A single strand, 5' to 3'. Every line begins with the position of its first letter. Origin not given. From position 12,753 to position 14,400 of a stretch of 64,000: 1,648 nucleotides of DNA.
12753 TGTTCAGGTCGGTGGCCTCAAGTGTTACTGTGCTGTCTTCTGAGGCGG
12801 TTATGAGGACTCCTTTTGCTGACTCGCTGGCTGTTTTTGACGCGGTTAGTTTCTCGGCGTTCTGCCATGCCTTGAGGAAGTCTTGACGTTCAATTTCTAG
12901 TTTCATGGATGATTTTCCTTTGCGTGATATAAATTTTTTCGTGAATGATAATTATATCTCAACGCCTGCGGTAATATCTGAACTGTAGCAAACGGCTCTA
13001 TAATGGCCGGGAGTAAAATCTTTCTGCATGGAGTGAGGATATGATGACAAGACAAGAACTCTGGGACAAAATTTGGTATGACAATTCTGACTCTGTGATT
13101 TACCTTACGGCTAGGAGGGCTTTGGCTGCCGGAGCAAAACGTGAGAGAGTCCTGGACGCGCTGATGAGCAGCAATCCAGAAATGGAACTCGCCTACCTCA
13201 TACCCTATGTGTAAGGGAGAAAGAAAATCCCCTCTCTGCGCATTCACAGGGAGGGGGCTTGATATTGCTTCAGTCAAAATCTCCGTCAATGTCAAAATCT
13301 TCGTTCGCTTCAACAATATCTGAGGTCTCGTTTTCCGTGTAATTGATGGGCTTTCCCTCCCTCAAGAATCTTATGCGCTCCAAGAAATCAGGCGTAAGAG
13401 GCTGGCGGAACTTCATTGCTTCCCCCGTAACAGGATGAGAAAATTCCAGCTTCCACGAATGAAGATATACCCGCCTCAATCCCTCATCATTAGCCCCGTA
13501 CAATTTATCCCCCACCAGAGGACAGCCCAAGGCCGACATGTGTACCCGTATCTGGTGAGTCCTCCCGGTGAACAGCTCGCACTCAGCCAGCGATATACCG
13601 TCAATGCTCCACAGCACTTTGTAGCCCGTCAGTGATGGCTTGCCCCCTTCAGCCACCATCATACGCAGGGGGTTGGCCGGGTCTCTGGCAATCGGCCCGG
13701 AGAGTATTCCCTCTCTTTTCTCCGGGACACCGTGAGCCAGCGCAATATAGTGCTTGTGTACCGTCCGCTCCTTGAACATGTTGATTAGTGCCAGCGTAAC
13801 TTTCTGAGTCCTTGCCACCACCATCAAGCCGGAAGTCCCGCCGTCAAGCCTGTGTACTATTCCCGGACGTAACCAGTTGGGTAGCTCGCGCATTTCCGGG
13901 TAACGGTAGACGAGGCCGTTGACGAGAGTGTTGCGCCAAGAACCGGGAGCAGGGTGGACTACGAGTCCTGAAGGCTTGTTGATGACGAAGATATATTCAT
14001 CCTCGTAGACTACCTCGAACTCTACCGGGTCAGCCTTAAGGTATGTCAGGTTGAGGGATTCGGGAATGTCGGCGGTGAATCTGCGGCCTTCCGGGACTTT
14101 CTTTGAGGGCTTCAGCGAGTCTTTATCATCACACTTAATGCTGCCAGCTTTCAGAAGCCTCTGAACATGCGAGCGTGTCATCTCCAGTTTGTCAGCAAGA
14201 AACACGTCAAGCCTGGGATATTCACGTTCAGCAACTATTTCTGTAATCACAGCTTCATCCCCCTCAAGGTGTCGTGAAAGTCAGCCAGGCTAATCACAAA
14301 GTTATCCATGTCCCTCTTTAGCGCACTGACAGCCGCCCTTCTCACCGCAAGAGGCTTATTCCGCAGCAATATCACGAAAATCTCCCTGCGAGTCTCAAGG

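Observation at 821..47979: Gene junctions are duplicated in tandem throughout the window (12 loci in 48 kb)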

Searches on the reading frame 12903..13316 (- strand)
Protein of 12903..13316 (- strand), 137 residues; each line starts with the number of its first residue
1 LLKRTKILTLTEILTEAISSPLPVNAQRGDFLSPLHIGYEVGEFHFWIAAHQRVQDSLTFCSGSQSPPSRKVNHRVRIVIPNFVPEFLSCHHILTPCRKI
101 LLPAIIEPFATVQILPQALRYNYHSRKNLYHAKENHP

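Call 39: search_protein_families(library=pfam, proteins=[window:12903-13316:-])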
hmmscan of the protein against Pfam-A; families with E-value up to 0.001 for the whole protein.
window:12903-13316:- (137 aa): 0 families

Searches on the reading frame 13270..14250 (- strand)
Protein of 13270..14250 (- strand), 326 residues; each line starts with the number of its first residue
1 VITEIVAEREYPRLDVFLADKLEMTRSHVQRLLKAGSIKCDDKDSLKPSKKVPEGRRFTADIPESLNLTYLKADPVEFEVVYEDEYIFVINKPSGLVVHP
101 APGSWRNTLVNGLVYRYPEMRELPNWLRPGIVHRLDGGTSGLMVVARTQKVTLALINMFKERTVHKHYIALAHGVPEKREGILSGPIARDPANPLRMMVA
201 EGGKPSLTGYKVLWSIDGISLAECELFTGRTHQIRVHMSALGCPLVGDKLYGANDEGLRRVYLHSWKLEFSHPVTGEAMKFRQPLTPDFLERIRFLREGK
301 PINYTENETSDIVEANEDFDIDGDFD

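Call 6: search_protein_families(library=pfam, proteins=[window:13270-14250:-])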
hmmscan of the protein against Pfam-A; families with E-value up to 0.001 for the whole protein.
window:13270-14250:- (326 aa): 2 families
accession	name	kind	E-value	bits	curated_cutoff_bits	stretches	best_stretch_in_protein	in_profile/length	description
PF00849.27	PseudoU_synth_2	-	4e-31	108.7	26.8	1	87-240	2-152/152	RNA pseudouridylate synthase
PF01479.30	S4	-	0.0007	19.7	22.8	0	13-55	2-45/48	S4 domain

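Call 28: find_encoding_contigs(protein=window:13270-14250:-, flank=10000, max_places=10)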
Protein window:13270-14250:- (326 aa): 14 contigs read that carry it; 8 places shown.
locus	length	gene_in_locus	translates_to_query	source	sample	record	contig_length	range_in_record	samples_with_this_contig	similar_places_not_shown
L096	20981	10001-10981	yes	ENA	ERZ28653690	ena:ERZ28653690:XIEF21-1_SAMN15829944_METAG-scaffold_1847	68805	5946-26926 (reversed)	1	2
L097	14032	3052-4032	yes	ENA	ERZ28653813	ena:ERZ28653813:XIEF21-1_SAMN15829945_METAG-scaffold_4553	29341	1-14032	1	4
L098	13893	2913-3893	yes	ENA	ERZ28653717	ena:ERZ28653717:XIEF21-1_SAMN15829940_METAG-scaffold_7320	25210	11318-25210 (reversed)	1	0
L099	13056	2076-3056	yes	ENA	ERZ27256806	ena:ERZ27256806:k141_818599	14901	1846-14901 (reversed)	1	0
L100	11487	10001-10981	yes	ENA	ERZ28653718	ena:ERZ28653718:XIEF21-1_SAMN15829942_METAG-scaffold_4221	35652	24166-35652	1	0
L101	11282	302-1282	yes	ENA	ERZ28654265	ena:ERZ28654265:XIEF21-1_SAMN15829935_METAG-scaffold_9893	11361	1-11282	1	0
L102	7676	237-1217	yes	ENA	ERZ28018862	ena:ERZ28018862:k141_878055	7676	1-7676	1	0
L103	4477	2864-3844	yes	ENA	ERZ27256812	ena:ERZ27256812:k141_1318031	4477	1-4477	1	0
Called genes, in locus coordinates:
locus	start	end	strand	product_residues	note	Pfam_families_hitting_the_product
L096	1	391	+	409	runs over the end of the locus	PF07949:YbbR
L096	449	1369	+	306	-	PF12784:PDDEXK_2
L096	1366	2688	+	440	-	PF02878:PGM_PMM_I, PF02879:PGM_PMM_II, PF02880:PGM_PMM_III, PF00408:PGM_PMM_IV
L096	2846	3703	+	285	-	PF00483:NTP_transferase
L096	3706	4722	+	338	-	PF01408:GFO_IDH_MocA, PF02894:GFO_IDH_MocA_C, PF22725:GFO_IDH_MocA_C3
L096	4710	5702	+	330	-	PF01408:GFO_IDH_MocA, PF22725:GFO_IDH_MocA_C3 (weak)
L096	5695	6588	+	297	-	PF00480:ROK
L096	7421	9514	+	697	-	PF02359:CDC48_N, PF02933:CDC48_2 (weak), PF00004:AAA, PF05496:RuvB_N (weak), PF13191:AAA_16 (weak), PF17862:AAA_lid_3, PF00004:AAA, PF17862:AAA_lid_3, +19 more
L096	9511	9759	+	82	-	-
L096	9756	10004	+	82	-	-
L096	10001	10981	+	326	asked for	PF00849:PseudoU_synth_2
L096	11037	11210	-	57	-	-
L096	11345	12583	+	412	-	PF00712:DNA_pol3_beta, PF02767:DNA_pol3_beta_2 (faint), PF02768:DNA_pol3_beta_3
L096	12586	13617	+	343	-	PF02463:SMC_N, PF13175:AAA_15, PF13476:AAA_23, PF13304:AAA_21 (weak)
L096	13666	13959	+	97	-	-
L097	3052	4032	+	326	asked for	PF00849:PseudoU_synth_2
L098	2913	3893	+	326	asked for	PF00849:PseudoU_synth_2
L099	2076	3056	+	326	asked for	PF00849:PseudoU_synth_2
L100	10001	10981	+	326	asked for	PF00849:PseudoU_synth_2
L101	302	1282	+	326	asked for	PF00849:PseudoU_synth_2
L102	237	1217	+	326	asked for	PF00849:PseudoU_synth_2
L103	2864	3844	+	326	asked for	PF00849:PseudoU_synth_2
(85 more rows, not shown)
